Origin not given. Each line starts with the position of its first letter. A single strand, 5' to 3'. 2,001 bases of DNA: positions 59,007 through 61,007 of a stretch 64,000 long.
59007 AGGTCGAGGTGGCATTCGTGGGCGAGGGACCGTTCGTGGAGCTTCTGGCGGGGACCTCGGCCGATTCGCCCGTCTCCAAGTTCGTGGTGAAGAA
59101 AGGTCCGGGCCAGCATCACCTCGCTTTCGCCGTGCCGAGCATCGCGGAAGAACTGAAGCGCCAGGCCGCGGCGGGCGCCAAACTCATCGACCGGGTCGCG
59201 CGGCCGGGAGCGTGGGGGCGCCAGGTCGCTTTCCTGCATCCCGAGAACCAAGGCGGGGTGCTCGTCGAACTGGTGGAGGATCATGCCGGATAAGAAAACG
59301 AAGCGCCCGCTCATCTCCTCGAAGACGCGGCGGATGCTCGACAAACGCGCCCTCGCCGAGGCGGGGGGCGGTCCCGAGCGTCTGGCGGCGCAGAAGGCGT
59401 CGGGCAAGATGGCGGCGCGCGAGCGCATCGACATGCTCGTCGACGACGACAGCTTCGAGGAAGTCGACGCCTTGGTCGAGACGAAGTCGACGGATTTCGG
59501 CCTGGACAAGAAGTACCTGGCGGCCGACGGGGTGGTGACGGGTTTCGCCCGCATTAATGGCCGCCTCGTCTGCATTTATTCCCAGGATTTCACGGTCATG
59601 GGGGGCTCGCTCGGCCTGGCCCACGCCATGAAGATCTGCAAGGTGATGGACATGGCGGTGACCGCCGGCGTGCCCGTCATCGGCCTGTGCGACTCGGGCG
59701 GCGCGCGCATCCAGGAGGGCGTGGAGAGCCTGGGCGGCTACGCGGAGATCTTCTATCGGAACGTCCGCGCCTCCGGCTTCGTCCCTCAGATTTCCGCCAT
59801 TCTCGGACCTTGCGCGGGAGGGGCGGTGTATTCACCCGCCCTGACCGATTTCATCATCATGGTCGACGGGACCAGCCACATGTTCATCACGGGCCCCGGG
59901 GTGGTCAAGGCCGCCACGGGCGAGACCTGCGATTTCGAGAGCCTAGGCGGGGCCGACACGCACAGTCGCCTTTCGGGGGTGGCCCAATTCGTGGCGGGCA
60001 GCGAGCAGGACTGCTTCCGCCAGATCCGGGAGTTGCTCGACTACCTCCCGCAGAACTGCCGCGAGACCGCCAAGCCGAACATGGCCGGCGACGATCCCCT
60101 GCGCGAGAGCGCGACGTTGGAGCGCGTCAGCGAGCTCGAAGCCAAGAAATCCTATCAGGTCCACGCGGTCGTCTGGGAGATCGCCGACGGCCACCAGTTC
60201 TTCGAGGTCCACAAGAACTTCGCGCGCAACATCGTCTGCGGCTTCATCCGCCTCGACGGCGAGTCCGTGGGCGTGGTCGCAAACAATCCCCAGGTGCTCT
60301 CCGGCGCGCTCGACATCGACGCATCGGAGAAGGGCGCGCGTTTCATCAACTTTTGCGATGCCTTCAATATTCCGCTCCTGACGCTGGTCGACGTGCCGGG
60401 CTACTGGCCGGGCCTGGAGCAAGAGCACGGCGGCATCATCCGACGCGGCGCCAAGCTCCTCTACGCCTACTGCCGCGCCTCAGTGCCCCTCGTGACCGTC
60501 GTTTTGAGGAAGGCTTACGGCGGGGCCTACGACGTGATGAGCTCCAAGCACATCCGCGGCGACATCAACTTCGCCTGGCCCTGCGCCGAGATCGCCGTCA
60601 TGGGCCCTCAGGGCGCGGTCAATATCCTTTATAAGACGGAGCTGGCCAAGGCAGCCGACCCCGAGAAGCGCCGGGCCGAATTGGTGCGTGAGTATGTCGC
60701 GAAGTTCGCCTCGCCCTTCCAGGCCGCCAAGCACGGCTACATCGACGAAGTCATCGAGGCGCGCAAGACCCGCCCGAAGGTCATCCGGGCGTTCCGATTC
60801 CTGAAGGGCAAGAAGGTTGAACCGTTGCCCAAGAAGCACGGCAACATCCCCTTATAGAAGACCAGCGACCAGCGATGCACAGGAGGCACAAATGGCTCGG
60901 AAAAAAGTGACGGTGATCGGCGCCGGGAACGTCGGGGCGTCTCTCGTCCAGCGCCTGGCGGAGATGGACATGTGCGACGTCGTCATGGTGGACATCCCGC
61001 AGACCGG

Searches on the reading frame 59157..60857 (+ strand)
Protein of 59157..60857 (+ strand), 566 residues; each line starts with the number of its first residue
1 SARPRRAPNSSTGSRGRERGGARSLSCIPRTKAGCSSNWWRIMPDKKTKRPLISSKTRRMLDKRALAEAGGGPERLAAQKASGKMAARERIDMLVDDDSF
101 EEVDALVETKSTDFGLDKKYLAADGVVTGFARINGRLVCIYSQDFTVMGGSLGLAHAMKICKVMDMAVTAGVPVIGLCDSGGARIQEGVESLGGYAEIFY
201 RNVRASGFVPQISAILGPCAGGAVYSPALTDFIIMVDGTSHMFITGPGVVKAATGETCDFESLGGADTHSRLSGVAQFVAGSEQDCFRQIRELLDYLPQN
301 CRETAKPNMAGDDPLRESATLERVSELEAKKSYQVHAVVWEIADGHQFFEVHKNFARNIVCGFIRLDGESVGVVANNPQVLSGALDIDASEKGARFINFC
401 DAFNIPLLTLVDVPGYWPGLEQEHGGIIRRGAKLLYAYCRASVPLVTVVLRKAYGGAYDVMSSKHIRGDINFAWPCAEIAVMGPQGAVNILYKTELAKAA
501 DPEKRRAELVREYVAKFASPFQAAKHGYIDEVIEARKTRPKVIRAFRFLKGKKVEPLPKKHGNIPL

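Call 47: search_protein_families(library=pfam, proteins=[window:59157-60857:+], max_evalue=0.00001)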
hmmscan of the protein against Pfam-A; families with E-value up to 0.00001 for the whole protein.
window:59157-60857:+ (566 aa): 2 families
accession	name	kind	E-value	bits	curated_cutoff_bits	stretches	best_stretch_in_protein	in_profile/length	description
PF01039.27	Carboxyl_trans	-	5.4e-176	586.5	22.3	1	79-564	2-493/493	Carboxyl transferase domain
PF03255.19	ACCA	-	7.5e-14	52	23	1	391-496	134-235/310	Acetyl co-enzyme A carboxylase carboxyltransferase-like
